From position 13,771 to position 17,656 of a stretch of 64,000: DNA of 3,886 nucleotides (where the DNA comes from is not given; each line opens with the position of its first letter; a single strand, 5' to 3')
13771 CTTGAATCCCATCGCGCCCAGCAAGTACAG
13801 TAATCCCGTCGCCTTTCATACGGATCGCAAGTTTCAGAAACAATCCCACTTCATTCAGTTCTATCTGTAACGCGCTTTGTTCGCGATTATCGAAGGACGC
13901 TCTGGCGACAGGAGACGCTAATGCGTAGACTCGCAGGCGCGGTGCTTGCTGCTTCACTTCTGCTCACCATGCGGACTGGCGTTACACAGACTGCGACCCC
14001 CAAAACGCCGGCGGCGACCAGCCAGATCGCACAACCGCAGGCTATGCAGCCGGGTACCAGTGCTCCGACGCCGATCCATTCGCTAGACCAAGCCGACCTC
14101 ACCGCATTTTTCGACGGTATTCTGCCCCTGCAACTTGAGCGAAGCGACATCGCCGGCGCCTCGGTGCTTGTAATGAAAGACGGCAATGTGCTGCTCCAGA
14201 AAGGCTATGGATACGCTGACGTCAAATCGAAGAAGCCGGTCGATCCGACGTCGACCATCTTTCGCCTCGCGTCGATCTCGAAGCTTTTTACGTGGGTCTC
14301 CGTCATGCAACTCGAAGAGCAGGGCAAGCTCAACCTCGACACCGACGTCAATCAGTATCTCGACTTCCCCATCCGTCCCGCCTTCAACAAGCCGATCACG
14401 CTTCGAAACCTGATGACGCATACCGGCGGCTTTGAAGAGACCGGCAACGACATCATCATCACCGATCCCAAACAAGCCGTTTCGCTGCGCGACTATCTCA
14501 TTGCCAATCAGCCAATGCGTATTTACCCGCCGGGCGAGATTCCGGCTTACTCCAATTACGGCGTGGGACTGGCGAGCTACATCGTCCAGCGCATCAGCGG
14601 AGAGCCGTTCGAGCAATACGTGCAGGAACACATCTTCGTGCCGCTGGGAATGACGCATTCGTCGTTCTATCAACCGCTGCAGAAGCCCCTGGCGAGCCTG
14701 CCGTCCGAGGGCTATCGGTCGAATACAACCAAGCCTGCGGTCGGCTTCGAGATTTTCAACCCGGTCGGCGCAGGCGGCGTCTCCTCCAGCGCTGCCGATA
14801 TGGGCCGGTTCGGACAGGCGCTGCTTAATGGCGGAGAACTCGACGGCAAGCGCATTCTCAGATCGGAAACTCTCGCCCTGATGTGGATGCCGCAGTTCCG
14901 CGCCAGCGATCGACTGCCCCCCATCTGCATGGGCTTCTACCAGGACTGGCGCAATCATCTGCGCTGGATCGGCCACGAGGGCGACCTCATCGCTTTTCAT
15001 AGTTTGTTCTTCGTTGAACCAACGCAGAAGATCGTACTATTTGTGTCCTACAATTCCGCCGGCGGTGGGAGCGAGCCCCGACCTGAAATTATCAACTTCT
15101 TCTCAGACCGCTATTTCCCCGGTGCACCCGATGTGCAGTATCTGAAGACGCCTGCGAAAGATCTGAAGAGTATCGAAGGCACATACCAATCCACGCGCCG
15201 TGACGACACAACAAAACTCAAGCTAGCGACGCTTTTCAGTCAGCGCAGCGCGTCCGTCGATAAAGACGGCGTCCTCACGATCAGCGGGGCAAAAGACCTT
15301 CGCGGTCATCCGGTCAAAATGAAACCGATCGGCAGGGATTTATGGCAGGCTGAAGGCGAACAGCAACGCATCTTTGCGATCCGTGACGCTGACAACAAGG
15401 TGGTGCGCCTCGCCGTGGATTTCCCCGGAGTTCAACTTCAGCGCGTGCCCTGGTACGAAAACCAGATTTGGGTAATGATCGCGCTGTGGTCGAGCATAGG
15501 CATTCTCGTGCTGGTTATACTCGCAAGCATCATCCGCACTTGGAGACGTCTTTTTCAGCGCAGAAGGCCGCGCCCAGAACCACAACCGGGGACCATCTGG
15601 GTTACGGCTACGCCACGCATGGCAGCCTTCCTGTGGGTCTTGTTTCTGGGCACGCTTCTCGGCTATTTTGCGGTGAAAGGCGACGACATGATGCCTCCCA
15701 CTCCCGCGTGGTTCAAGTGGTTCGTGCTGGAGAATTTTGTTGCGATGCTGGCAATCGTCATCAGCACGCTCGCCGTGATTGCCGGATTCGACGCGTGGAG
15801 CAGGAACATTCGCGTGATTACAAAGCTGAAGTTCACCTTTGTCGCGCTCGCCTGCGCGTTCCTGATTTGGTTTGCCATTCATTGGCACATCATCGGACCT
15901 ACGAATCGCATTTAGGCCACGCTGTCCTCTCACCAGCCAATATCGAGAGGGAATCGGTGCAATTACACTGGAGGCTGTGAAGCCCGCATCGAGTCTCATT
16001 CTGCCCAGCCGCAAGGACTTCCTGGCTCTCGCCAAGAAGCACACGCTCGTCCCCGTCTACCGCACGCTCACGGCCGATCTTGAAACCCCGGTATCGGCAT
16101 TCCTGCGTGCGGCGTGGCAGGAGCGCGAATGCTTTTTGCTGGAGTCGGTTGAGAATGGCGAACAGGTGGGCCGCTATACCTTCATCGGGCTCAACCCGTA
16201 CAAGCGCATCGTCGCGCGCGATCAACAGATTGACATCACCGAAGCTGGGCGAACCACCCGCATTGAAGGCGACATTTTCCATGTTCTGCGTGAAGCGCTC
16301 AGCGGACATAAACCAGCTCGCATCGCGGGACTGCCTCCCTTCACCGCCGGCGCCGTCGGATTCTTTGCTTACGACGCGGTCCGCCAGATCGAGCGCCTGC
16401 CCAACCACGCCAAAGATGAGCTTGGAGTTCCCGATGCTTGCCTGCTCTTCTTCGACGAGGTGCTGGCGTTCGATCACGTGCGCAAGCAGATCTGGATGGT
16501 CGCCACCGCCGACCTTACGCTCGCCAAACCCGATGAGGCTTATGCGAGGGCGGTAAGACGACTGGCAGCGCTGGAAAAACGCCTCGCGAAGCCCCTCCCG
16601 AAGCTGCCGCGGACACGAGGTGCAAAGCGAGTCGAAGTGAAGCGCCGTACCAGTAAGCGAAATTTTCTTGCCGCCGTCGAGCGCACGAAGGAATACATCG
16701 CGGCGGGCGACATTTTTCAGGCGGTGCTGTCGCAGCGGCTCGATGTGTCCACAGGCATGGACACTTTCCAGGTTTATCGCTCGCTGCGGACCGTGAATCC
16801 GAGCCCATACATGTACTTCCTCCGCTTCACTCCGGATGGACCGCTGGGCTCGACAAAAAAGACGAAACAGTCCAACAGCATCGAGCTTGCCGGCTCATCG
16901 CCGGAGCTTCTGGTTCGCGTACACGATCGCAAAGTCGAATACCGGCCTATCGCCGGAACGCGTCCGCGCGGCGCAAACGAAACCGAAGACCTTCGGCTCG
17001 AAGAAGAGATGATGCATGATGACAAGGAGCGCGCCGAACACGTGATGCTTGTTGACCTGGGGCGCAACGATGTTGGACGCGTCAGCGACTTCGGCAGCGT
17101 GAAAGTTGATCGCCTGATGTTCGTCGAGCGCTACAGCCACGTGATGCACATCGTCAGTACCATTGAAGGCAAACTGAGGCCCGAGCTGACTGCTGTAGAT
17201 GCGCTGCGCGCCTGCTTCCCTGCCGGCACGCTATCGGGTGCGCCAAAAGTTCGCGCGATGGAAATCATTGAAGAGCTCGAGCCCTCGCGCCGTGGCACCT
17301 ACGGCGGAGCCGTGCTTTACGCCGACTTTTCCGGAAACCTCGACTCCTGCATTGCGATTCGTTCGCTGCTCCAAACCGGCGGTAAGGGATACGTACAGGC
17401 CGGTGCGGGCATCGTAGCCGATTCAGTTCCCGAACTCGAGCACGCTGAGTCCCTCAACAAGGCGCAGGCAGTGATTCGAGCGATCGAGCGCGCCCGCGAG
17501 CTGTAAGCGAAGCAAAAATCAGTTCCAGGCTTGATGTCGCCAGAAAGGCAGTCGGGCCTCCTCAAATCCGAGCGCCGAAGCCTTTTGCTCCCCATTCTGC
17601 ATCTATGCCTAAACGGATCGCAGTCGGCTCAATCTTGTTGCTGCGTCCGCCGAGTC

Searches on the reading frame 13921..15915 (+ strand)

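Call 93: search_protein_families(library=pfam, proteins=[window:13921-15915:+], max_evalue=0.00001)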
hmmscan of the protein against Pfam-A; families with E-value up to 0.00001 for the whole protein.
window:13921-15915:+ (664 aa): 1 family
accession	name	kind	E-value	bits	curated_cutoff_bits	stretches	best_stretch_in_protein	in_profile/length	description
PF00144.29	Beta-lactamase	-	8e-63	213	27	1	73-384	10-315/329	Beta-lactamase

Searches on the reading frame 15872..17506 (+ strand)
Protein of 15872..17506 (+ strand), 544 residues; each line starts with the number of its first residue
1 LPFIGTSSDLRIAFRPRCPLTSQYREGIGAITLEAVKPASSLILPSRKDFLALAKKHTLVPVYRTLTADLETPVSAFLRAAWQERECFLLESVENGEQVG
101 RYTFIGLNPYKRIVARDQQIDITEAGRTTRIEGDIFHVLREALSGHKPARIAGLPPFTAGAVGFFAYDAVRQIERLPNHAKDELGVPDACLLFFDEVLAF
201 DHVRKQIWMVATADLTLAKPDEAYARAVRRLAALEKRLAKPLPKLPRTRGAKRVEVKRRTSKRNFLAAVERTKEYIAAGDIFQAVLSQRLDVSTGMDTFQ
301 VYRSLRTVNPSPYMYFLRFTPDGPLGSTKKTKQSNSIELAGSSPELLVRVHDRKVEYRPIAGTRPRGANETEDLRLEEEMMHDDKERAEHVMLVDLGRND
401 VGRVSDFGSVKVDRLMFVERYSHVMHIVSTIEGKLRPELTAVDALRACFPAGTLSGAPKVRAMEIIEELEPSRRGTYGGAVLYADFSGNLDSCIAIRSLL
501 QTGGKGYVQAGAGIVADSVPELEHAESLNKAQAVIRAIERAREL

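Call 93: search_protein_families(library=pfam, proteins=[window:15872-17506:+], max_evalue=0.00001)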
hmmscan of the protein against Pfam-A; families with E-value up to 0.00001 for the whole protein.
window:15872-17506:+ (544 aa): 2 families
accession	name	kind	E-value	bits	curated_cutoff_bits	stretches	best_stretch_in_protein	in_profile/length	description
PF00425.24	Chorismate_bind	-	9.5e-89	297.8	27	1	262-530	2-257/257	chorismate binding enzyme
PF04715.19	Anth_synt_I_N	-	3.1e-35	121.9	23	1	69-208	1-139/140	Anthranilate synthase component I, N terminal region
